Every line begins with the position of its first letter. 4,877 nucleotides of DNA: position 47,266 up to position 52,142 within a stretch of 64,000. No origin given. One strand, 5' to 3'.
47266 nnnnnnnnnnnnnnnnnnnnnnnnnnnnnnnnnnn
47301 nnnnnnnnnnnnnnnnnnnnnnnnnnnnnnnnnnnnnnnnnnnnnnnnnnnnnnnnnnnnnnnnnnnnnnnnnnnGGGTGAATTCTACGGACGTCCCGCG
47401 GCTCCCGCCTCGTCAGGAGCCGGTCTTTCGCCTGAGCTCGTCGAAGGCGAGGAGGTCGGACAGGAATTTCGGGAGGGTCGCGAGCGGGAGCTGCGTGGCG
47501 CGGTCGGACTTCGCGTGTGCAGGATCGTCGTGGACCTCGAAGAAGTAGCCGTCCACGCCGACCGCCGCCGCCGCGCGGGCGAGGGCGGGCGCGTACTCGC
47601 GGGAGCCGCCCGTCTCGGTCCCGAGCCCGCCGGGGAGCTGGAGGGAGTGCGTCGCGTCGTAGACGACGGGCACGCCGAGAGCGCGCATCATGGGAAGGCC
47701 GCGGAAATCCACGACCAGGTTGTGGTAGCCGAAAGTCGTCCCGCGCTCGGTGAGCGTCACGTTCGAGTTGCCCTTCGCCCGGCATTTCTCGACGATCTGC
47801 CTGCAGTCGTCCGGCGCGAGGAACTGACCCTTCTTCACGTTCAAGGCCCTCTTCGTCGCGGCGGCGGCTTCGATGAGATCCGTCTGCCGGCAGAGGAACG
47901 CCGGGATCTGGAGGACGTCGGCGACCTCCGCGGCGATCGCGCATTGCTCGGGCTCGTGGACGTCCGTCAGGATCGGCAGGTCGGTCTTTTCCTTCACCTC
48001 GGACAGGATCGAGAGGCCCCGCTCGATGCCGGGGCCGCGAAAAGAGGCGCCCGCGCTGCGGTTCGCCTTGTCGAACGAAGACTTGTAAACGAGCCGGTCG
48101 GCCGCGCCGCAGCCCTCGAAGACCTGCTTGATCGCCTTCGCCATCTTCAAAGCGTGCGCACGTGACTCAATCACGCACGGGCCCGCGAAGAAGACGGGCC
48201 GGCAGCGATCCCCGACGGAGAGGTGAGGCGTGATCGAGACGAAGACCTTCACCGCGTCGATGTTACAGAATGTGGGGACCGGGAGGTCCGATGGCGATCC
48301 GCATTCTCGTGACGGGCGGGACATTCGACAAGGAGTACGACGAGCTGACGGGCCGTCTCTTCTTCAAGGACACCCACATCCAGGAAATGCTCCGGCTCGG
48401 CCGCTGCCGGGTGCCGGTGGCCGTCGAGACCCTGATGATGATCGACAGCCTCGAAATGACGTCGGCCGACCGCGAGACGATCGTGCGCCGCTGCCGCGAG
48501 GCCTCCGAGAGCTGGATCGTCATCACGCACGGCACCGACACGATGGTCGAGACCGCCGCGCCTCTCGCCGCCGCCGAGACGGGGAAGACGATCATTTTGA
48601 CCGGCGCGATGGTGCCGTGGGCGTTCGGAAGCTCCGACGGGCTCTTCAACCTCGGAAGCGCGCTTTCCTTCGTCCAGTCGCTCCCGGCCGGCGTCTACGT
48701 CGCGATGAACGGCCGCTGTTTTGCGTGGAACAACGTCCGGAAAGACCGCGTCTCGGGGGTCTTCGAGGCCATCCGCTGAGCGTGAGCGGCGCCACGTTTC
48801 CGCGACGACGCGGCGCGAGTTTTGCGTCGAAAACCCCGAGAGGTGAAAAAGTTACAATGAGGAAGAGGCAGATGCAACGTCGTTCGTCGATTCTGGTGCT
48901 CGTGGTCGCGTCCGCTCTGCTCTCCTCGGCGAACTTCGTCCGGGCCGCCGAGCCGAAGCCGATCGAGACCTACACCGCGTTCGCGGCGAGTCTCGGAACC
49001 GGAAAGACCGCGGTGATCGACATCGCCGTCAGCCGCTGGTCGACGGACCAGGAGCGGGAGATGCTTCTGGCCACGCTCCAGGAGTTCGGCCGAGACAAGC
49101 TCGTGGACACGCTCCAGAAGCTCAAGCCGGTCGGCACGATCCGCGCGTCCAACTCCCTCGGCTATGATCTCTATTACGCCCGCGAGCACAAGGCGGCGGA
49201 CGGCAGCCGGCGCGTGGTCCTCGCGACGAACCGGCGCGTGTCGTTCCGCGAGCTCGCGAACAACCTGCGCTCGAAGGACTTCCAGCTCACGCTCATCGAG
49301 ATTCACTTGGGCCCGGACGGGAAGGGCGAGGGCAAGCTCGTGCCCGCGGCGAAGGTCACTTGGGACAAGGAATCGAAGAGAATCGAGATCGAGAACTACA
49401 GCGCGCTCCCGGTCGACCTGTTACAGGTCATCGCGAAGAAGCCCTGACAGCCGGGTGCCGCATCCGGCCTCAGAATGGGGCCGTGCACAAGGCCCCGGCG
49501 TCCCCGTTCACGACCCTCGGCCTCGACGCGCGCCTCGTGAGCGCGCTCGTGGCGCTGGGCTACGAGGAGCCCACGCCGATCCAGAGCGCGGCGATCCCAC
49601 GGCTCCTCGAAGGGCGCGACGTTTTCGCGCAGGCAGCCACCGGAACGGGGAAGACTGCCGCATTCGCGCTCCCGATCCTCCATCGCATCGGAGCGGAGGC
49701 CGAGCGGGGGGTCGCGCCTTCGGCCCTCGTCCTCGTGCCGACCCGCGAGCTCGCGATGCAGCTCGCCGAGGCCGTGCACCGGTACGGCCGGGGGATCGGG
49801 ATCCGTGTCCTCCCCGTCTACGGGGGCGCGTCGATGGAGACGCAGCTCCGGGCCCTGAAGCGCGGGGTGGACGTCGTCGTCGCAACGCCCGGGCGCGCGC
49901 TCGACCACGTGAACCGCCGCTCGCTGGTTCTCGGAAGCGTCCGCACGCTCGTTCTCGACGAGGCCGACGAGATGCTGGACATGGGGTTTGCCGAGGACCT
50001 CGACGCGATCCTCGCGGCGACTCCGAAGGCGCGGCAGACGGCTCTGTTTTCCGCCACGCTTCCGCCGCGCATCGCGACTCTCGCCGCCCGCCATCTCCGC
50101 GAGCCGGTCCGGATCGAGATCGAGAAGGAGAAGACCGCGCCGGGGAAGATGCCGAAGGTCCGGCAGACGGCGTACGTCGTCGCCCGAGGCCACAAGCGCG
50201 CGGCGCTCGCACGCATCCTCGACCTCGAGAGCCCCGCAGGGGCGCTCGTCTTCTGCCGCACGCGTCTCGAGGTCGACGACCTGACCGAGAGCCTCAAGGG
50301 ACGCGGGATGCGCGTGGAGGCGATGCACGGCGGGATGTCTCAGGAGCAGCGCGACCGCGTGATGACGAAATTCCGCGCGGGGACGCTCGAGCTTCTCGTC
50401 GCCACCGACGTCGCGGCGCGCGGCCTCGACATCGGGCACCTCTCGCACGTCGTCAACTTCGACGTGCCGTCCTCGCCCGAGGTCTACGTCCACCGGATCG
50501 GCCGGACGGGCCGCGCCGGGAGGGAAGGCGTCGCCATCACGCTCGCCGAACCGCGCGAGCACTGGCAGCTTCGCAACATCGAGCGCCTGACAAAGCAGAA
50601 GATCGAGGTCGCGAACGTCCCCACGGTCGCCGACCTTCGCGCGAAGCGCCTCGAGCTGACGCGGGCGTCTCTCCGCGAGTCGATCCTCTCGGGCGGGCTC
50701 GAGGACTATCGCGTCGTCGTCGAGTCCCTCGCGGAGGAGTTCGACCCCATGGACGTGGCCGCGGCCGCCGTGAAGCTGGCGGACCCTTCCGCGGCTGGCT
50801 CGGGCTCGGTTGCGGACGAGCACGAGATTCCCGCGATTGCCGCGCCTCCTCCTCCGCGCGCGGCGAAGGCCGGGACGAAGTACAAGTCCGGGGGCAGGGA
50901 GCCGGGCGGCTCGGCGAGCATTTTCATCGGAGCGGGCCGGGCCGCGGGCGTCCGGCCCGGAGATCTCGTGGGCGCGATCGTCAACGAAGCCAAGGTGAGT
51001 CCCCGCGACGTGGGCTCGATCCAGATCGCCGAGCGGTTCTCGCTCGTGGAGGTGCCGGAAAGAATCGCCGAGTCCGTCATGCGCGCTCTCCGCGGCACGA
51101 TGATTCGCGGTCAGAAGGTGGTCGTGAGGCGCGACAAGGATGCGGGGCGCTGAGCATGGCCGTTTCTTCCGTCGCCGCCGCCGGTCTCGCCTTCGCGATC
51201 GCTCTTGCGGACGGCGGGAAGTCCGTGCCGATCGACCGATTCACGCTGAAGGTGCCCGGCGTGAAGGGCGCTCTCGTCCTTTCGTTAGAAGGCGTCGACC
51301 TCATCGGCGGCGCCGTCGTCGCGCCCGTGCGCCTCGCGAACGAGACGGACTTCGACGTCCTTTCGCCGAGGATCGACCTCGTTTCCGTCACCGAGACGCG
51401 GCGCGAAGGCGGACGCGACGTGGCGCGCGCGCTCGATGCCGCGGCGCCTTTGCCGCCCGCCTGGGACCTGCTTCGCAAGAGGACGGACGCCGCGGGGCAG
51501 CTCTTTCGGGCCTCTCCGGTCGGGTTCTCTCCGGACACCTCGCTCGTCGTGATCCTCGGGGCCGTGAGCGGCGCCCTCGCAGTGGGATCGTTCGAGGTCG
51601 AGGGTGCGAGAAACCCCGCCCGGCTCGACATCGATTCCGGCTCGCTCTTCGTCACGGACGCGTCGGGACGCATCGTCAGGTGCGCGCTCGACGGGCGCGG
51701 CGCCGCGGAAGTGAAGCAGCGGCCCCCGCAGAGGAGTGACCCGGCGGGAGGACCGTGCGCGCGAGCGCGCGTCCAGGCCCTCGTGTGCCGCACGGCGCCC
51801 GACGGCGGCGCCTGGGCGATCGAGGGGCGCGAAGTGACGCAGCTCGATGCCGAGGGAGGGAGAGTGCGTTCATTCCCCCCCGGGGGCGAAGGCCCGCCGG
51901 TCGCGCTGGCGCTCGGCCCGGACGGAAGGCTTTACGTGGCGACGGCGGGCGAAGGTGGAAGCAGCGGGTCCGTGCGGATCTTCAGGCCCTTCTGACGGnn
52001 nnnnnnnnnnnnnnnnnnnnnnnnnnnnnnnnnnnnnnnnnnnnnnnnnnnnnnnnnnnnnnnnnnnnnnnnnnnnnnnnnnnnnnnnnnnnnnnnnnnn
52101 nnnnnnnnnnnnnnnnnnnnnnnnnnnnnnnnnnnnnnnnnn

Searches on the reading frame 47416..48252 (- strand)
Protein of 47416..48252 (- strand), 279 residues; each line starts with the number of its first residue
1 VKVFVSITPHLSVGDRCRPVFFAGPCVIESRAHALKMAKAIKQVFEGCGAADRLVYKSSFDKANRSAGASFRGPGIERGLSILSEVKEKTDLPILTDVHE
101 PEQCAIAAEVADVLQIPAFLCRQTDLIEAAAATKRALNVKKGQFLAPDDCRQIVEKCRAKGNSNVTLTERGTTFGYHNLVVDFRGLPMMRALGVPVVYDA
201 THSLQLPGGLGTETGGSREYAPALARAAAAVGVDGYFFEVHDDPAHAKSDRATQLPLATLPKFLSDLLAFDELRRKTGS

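Call 54: search_protein_families(library=ncbifam, proteins=[window:47416-48252:-])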
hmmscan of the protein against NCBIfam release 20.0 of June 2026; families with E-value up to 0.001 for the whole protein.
window:47416-48252:- (279 aa): 8 families
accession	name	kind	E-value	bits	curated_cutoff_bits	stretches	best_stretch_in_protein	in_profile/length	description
NF003543.0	PRK05198.1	equivalog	1.9e-114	381.3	242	1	11-274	10-271/273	3-deoxy-8-phosphooctulonate synthase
TIGR01362.1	KDO8P_synth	equivalog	1.2e-109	365.4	314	1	20-275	4-257/258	3-deoxy-8-phosphooctulonate synthase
NF009109.0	PRK12457.1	equivalog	2.2e-84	283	457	1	5-275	3-273/281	3-deoxy-8-phosphooctulonate synthase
NF006421.0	PRK08673.1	subfamily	3e-35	122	335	1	10-274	87-333/338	3-deoxy-7-phosphoheptulonate synthase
TIGR01361.1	DAHP_synth_Bsub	equivalog_domain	4.4e-31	108.2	267.75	1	8-266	16-256/260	3-deoxy-7-phosphoheptulonate synthase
NF009239.0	PRK12595.1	equivalog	7.2e-28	97.6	279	1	13-271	114-354/360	bifunctional 3-deoxy-7-phosphoheptulonate synthase/chorismate mutase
NF009933.0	PRK13396.1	subfamily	3.3e-27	95.4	486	1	11-268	94-335/352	3-deoxy-7-phosphoheptulonate synthase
NF041229.1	BagF_FevY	exception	3.7e-21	75.7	700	1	18-253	90-308/340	phospho-2-dehydro-3-deoxyheptonate aldolase BagF/FevY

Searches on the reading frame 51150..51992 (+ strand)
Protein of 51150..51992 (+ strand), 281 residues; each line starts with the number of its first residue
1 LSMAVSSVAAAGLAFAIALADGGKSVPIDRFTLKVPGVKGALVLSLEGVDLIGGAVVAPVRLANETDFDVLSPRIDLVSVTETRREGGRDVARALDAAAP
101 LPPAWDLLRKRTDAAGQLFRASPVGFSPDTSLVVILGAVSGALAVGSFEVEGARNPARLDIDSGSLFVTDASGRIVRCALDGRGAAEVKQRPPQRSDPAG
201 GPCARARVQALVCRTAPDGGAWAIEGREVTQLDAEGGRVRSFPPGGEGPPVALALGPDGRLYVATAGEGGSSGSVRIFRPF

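Call 35: search_protein_families(library=pfam, proteins=[window:51150-51992:+])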
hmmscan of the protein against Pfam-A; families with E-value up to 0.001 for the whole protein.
window:51150-51992:+ (281 aa): 1 family
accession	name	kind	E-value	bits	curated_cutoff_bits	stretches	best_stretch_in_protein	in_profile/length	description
PF20067.5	SSL_N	-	0.0002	21.6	18.9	0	252-266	25-39/46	Strictosidine synthase-like, N-terminal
